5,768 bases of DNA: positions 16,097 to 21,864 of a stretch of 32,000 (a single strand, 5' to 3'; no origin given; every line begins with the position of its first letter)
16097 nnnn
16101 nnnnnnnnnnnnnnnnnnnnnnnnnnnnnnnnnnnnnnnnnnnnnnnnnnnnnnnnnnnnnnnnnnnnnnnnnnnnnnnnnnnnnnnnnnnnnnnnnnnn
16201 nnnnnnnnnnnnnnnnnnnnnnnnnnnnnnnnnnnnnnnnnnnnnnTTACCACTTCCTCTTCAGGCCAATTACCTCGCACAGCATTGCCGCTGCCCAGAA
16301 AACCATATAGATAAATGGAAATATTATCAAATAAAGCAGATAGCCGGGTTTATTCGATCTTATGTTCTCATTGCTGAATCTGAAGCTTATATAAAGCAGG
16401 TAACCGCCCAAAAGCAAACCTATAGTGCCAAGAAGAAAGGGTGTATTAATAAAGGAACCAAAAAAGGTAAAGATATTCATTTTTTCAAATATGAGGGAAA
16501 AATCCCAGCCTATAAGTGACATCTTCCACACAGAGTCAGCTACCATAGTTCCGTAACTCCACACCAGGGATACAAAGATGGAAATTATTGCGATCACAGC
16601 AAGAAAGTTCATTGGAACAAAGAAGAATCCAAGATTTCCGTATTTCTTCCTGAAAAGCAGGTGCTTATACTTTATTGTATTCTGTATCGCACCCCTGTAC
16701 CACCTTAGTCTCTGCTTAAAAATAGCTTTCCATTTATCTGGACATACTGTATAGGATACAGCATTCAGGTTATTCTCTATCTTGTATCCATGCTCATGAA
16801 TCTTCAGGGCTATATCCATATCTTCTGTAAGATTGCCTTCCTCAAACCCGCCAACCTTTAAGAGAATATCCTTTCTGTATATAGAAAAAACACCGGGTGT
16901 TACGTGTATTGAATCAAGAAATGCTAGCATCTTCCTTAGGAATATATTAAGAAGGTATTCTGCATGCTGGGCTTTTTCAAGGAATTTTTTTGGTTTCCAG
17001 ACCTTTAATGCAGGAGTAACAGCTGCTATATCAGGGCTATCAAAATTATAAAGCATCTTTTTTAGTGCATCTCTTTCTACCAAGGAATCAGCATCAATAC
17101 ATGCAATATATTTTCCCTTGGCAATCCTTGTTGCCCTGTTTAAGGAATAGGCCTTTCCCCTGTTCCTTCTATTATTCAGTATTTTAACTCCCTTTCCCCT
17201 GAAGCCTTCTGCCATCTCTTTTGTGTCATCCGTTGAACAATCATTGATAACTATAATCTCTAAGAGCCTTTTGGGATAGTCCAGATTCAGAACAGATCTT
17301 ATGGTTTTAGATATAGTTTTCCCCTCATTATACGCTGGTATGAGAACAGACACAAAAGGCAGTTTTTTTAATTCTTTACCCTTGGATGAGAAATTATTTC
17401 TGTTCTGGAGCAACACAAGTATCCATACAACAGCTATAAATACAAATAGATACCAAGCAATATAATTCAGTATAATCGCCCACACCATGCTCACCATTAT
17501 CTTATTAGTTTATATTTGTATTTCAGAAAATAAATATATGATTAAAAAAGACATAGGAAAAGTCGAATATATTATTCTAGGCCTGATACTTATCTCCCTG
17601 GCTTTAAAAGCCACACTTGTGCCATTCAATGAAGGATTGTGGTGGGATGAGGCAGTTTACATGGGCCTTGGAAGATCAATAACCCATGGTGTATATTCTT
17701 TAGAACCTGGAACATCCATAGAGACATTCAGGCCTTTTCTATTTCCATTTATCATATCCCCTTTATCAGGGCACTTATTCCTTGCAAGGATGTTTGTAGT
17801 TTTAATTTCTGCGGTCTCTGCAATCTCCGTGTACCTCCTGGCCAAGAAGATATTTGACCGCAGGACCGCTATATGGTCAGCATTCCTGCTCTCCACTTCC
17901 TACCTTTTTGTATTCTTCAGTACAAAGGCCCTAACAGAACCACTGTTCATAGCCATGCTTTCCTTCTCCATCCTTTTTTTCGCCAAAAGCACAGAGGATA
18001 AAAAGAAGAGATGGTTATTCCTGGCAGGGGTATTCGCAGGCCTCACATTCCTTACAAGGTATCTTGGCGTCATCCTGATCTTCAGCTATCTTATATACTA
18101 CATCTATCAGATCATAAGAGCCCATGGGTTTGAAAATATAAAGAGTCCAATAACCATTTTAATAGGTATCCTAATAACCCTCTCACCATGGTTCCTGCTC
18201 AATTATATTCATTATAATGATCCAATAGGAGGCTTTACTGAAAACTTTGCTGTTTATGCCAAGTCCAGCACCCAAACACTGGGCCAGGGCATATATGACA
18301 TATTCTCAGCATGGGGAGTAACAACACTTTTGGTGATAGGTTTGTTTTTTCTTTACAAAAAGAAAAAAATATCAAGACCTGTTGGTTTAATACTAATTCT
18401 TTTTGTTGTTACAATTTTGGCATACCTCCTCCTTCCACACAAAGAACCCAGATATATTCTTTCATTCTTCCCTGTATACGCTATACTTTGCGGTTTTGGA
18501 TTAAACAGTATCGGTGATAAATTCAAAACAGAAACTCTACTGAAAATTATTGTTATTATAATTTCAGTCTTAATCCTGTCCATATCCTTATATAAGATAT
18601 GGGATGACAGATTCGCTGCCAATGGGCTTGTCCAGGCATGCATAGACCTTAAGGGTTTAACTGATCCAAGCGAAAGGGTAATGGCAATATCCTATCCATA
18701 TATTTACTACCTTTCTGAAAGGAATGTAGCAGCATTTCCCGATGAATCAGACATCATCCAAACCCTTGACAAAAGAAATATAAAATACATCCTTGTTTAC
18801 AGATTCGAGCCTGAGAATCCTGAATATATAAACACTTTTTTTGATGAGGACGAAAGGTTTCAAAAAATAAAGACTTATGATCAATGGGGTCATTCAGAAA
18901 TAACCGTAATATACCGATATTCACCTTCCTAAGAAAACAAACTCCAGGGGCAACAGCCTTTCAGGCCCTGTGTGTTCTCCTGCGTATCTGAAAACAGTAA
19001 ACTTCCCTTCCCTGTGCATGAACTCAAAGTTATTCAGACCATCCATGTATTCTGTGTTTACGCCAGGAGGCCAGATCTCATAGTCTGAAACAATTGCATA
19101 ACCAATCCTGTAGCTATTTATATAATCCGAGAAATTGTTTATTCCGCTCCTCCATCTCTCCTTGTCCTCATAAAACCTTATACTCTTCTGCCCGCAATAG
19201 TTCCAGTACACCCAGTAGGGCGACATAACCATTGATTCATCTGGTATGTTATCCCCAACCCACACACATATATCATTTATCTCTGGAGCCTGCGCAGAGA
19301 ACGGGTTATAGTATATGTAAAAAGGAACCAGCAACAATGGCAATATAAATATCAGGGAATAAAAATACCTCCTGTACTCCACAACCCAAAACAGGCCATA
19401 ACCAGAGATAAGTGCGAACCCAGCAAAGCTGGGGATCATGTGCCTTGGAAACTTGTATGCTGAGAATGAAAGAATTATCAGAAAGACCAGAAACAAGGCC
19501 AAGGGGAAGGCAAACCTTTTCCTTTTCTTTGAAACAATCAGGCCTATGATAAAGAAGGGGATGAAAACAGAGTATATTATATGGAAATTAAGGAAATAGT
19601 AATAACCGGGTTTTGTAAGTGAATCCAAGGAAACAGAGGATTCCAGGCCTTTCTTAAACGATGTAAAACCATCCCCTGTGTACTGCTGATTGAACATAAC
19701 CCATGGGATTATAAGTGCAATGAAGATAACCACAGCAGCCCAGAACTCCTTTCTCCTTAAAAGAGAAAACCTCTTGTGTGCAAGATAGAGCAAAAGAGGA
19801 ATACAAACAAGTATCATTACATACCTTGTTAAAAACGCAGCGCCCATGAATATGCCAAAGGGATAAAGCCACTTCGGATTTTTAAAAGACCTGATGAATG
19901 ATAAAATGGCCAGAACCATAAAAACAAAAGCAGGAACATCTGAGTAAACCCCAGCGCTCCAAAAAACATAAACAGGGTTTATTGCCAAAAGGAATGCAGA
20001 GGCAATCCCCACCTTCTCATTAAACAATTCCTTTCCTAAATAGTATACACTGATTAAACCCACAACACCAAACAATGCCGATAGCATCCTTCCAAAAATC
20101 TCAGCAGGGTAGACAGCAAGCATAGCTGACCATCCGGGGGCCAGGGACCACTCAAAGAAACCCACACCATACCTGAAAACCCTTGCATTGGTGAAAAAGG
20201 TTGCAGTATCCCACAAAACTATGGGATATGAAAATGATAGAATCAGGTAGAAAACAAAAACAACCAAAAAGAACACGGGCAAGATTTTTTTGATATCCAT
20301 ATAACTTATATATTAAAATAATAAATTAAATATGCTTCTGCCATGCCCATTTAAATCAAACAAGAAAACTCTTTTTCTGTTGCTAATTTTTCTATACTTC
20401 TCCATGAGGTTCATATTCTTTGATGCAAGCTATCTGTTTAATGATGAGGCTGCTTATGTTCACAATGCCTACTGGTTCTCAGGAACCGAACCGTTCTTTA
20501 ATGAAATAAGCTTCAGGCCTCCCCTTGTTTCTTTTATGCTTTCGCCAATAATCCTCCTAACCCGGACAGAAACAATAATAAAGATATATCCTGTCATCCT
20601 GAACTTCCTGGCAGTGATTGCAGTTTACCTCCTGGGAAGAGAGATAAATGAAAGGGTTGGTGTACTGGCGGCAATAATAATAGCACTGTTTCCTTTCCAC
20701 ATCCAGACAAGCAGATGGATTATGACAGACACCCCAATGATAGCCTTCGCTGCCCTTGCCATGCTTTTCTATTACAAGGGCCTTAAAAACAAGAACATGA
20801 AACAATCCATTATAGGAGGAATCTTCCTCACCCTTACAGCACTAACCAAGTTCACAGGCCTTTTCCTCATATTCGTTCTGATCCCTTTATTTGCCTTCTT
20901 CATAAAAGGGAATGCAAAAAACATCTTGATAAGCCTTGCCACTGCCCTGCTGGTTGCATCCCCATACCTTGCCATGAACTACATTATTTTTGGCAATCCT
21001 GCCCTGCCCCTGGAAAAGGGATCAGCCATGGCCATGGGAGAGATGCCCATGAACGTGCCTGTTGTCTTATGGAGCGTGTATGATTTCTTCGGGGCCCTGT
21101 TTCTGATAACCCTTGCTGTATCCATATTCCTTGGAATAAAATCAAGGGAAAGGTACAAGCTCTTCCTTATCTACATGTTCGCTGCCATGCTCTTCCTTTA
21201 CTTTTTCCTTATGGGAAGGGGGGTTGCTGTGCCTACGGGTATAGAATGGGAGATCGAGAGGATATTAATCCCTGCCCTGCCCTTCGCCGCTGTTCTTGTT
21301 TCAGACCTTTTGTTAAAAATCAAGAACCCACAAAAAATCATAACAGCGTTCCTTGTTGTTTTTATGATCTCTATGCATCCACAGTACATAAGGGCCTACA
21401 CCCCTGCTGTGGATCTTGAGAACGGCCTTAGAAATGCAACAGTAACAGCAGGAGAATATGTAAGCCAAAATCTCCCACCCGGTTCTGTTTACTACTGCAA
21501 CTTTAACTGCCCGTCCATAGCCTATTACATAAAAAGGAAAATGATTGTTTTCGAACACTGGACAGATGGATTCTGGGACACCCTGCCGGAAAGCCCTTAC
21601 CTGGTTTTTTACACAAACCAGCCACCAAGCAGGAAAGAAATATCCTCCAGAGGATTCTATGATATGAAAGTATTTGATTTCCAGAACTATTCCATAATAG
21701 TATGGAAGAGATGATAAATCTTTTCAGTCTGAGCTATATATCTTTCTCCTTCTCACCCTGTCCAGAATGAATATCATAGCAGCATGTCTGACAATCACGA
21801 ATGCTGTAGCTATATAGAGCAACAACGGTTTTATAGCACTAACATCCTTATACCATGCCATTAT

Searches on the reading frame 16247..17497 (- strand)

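Call 60: search_protein_families(library=pfam, proteins=[window:16247-17497:-], max_evalue=0.0001)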
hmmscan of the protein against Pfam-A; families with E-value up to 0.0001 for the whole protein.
window:16247-17497:- (416 aa): 6 families
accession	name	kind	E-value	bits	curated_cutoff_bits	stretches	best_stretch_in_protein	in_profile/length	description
PF00535.33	Glycos_transf_2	-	9.5e-37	126.9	23.3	1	50-214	1-166/168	Glycosyl transferase family 2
PF13641.12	Glyco_tranf_2_3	-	3.6e-30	106.1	27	1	49-269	3-230/230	Glycosyltransferase like family 2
PF13632.12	Glyco_trans_2_3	-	2.1e-23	83.6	27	1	130-325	1-153/198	Glycosyl transferase family group 2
PF13506.12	Glyco_transf_21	-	7.1e-16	58.6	21.7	1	114-268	17-174/174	Glycosyl transferase family 21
PF03142.21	Chitin_synth_2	-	6.6e-12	45.3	27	0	238-309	342-408/527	Chitin synthase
PF10111.15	Glyco_tranf_2_2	-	7e-12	45.8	27.3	1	50-250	1-216/276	Glycosyltransferase like family 2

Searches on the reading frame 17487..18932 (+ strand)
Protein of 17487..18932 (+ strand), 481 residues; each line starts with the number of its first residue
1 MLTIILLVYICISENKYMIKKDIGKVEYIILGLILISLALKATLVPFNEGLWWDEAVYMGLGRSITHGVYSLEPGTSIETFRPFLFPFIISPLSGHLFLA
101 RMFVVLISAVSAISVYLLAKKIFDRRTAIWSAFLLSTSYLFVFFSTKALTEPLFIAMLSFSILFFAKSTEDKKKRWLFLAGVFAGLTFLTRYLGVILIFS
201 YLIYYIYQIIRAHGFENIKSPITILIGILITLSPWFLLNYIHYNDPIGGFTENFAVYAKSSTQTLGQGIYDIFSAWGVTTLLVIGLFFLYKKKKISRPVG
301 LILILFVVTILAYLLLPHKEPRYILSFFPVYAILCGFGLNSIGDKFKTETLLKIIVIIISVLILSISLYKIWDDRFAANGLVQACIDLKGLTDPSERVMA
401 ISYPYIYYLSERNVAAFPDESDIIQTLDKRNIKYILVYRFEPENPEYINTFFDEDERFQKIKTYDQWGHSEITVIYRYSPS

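Call 46: search_protein_families(library=pfam, proteins=[window:17487-18932:+], max_evalue=0.0001)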
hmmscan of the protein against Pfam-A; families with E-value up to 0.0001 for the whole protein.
window:17487-18932:+ (481 aa): 3 families
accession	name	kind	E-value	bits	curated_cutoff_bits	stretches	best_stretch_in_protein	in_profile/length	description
PF13231.12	PMT_2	-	1.2e-20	74.8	26.1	1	97-235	21-157/160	Dolichyl-phosphate-mannose-protein mannosyltransferase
PF03901.23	Glyco_transf_22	-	5.6e-17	62.5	23.8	2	277-369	270-361/414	Alg9-like mannosyltransferase family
PF02366.24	PMT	-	1.9e-10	41.1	22.7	1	97-239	82-234/245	Dolichyl-phosphate-mannose-protein mannosyltransferase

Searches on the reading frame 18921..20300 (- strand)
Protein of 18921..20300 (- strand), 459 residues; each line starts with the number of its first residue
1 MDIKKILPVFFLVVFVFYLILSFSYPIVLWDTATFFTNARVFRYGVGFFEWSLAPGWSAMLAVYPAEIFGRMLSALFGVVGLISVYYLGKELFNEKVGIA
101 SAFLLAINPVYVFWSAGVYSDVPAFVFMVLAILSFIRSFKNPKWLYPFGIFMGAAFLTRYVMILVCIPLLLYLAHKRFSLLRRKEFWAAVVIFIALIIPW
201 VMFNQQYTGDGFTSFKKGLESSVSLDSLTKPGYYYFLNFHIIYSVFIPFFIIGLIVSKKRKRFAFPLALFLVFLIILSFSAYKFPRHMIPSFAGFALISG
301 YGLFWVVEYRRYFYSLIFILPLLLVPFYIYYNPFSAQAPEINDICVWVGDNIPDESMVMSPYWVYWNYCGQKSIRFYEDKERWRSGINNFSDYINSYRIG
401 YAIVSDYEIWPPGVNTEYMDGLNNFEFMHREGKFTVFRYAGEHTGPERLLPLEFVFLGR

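Call 46: search_protein_families(library=pfam, proteins=[window:18921-20300:-], max_evalue=0.0001)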
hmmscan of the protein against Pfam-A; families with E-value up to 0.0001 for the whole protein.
window:18921-20300:- (459 aa): 2 families
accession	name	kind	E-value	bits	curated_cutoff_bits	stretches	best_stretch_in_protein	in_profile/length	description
PF13231.12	PMT_2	-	2.3e-21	77.1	26.1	1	70-202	24-159/160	Dolichyl-phosphate-mannose-protein mannosyltransferase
PF02366.24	PMT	-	9.8e-09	35.6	22.7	1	67-208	82-238/245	Dolichyl-phosphate-mannose-protein mannosyltransferase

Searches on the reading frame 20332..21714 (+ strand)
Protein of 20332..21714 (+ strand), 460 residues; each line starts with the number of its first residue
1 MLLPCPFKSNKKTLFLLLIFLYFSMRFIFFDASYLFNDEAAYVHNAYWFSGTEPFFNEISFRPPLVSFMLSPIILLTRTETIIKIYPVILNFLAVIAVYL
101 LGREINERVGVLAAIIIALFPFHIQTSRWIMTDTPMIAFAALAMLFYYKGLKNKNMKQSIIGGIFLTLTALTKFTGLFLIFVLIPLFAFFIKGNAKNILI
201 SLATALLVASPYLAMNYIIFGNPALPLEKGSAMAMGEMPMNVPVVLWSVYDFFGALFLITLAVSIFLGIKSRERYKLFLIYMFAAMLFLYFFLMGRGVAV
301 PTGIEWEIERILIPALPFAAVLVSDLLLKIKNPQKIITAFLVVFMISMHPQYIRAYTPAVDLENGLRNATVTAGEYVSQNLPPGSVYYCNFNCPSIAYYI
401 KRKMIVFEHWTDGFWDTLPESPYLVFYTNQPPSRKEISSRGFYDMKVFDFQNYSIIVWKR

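Call 46: search_protein_families(library=pfam, proteins=[window:20332-21714:+], max_evalue=0.0001)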
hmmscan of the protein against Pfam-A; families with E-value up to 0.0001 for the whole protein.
window:20332-21714:+ (460 aa): 2 families
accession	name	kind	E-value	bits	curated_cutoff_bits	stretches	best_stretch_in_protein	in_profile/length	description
PF13231.12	PMT_2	-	2.2e-14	54.4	26.1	1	62-213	2-158/160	Dolichyl-phosphate-mannose-protein mannosyltransferase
PF02366.24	PMT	-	3.5e-11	43.6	22.7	1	83-189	85-198/245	Dolichyl-phosphate-mannose-protein mannosyltransferase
